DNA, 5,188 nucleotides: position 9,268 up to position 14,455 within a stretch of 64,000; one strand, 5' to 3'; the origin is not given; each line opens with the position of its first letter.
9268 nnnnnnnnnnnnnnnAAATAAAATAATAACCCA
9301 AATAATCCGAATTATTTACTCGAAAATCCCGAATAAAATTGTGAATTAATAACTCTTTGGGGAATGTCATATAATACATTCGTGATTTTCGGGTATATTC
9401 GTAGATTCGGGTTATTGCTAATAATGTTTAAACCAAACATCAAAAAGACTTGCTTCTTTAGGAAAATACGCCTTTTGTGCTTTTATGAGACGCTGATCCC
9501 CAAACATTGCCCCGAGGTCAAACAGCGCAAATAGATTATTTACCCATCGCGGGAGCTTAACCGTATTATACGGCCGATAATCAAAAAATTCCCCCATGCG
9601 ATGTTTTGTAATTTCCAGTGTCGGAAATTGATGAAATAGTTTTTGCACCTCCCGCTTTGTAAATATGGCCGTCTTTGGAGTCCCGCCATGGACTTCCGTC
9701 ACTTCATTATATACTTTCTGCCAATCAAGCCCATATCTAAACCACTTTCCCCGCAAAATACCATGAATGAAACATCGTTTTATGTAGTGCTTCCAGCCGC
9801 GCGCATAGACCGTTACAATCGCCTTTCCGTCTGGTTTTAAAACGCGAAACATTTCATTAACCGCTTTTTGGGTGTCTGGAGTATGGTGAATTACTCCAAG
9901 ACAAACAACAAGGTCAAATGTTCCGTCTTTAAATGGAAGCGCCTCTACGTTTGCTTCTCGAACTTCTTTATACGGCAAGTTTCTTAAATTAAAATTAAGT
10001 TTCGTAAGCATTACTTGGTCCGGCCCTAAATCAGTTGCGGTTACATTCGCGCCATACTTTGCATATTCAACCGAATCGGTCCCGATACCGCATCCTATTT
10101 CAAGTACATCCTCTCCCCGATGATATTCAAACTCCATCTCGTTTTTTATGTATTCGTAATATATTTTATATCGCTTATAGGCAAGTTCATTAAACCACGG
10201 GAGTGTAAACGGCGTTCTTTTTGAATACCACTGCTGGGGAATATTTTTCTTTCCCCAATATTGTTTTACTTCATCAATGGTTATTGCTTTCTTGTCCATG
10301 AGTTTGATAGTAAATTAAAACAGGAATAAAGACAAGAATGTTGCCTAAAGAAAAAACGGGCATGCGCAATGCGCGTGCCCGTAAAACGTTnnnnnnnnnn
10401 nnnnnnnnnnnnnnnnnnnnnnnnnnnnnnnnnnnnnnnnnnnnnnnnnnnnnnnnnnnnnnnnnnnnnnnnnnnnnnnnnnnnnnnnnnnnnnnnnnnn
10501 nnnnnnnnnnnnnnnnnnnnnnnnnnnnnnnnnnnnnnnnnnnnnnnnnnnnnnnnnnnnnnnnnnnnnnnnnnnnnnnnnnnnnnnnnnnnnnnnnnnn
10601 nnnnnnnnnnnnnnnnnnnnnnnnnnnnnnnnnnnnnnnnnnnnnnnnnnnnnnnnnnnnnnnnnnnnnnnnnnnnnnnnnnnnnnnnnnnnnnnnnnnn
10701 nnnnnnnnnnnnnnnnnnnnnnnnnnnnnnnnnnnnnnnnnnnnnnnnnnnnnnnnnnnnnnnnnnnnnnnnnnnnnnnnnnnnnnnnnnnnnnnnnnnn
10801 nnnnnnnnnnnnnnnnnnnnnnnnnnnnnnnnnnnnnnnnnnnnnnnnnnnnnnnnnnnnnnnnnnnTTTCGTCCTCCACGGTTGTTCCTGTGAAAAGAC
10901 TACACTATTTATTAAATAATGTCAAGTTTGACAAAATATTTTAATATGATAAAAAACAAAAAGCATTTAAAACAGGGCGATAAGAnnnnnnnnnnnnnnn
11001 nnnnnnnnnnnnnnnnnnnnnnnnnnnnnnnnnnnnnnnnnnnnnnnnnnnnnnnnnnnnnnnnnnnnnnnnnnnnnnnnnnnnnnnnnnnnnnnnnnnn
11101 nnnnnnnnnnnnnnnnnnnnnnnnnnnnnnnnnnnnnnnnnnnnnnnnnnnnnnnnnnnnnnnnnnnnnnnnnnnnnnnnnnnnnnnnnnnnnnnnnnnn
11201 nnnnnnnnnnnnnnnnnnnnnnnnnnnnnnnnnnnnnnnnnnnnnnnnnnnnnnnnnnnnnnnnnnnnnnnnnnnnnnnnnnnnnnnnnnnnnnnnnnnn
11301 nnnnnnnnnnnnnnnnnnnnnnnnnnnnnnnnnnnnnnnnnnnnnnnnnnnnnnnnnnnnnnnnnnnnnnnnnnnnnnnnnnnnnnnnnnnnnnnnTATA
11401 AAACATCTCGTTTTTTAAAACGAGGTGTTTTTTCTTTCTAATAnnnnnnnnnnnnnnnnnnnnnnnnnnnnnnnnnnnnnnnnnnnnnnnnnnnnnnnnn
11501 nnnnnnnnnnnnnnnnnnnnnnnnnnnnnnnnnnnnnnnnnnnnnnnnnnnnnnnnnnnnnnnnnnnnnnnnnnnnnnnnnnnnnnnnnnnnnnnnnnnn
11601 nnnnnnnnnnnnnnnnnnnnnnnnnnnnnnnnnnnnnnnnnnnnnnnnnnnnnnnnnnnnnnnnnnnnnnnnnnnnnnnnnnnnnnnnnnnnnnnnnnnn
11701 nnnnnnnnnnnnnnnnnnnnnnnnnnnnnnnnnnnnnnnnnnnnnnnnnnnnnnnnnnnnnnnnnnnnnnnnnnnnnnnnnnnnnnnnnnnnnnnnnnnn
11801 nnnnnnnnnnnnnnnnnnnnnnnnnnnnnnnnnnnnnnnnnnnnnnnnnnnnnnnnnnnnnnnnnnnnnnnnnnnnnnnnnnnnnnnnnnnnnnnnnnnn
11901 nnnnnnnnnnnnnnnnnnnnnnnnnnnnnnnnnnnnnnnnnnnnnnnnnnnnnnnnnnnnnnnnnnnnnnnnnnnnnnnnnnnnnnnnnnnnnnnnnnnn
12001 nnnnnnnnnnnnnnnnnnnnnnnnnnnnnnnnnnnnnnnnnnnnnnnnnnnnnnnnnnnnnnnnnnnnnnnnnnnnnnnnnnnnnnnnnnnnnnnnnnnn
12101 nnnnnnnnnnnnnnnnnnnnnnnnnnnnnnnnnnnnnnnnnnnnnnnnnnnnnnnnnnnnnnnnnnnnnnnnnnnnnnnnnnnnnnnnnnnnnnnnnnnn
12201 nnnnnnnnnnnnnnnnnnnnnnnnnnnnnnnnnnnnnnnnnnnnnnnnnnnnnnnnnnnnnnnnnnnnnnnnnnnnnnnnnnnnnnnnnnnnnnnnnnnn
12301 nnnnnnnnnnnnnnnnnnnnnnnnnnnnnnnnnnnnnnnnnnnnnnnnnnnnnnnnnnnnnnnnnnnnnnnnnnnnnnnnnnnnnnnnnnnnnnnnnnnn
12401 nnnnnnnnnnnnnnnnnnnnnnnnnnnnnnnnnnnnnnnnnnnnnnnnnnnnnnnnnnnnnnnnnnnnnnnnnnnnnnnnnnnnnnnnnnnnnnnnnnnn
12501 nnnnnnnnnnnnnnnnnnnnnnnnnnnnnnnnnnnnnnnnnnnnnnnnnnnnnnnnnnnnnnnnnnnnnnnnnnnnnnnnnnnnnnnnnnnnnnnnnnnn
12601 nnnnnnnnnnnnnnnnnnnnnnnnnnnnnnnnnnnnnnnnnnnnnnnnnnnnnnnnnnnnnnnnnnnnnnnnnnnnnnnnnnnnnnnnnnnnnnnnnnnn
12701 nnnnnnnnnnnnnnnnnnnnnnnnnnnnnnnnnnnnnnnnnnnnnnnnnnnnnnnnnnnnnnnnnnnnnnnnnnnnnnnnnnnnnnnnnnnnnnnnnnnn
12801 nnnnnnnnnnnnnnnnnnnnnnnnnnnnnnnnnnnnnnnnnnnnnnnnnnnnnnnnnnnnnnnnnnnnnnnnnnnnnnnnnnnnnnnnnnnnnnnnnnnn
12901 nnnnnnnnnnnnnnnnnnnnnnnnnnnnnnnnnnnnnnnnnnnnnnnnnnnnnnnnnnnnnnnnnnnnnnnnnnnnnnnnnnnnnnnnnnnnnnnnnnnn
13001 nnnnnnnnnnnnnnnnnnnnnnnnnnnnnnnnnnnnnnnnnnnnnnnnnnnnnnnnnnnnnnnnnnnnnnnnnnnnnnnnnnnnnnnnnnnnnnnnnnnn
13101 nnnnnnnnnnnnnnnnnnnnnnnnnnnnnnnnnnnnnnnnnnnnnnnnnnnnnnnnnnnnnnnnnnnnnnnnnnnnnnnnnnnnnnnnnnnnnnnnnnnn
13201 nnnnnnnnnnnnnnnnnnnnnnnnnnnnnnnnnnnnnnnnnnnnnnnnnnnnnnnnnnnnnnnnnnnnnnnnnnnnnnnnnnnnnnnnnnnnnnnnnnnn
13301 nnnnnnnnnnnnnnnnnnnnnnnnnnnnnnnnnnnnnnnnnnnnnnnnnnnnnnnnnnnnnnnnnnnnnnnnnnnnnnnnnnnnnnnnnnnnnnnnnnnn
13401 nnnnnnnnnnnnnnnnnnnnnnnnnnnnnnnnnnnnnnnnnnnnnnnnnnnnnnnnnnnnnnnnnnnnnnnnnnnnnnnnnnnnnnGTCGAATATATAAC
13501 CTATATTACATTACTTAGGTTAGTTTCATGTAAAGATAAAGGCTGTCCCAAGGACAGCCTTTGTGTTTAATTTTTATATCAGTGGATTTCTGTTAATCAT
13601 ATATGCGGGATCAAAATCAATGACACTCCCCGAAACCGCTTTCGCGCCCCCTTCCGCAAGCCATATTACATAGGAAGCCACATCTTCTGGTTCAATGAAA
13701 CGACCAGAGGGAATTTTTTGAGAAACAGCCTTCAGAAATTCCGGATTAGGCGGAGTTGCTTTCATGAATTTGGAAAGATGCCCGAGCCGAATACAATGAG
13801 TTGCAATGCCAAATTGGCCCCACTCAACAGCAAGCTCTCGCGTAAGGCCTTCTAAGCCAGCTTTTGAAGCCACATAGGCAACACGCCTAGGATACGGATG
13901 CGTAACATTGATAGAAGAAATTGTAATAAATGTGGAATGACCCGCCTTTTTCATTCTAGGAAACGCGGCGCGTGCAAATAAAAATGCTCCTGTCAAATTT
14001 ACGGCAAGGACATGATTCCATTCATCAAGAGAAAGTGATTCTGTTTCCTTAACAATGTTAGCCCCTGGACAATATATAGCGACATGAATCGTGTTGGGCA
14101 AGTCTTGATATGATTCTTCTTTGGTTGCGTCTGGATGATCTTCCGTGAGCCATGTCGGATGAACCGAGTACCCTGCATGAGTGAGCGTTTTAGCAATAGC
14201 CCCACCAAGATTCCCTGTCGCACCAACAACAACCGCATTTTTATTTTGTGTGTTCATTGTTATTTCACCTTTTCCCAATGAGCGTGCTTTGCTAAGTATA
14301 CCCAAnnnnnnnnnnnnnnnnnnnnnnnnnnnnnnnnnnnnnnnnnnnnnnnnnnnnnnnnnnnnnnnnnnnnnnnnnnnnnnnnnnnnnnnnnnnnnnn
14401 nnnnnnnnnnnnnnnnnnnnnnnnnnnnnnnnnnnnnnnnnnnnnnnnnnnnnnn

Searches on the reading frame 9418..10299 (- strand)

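Call 6: search_protein_families(library=pfam, proteins=[window:9418-10299:-], max_evalue=0.01)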
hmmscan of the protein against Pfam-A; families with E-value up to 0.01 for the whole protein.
window:9418-10299:- (293 aa): 14 families
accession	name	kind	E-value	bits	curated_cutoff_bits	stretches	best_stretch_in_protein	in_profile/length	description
PF08241.18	Methyltransf_11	-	6.6e-25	88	21.2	1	66-161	1-94/95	Methyltransferase domain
PF13649.12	Methyltransf_25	-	3.1e-21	76.3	27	1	65-158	1-97/97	Methyltransferase domain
PF13847.12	Methyltransf_31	-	2.1e-17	63.6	27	1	60-166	2-113/145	Methyltransferase domain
PF08242.18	Methyltransf_12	-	6.5e-17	62.5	30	1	66-159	1-97/98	Methyltransferase domain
PF13489.12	Methyltransf_23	-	2.5e-16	60.3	27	1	60-185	21-124/164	Methyltransferase domain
PF01209.24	Ubie_methyltran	-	9e-12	45.3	20.1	1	41-164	29-153/233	ubiE/COQ5 methyltransferase family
PF02353.26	CMAS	-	1.7e-06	28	27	1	59-162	60-164/273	Mycolic acid cyclopropane synthetase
PF05175.20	MTS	-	2.3e-05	24.5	23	1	60-162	30-138/170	Methyltransferase small domain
PF05219.18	DREV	-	7.7e-05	22.4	26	1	61-174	94-197/265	DREV methyltransferase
PF06325.19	PrmA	-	0.00032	20.7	22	1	60-161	160-257/296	Ribosomal protein L11 methyltransferase (PrmA)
PF05401.17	NodS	-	0.00039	20.8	24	1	61-162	43-144/201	Nodulation protein S (NodS)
PF03141.22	Methyltransf_29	-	0.0021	17.1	23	1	47-161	101-216/506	Putative S-adenosyl-L-methionine-dependent methyltransferase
PF10294.15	Methyltransf_16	-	0.0081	16.4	21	0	51-167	36-160/174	Lysine methyltransferase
PF08003.17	Methyltransf_9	-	0.009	15.4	23.8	0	61-162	115-217/315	Protein of unknown function (DUF1698)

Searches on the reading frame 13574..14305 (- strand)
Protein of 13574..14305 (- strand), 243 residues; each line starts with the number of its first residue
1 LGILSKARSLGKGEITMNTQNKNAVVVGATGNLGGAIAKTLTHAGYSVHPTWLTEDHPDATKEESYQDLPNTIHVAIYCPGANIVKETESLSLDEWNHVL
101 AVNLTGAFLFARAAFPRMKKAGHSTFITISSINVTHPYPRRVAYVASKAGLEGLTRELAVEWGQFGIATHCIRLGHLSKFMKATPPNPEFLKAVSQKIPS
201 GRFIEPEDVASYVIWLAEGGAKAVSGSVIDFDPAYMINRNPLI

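Call 6: search_protein_families(library=pfam, proteins=[window:13574-14305:-], max_evalue=0.01)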
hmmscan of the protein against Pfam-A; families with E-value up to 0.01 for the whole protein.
window:13574-14305:- (243 aa): 5 families
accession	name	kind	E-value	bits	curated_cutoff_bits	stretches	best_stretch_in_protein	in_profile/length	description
PF13561.12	adh_short_C2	-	3.8e-32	112.2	27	1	74-232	73-232/236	Enoyl-(Acyl carrier protein) reductase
PF00106.31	adh_short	-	1.7e-26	93.3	26.6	1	71-182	76-187/195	short chain dehydrogenase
PF05368.20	NmrA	-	0.00021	21.4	27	0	21-63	2-42/298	NmrA-like family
PF08659.16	KR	-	0.00025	21.5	22.6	0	71-176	80-177/180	KR domain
PF13460.12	NAD_binding_10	-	0.0054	17.1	27.2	0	28-145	1-112/184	NAD(P)H-binding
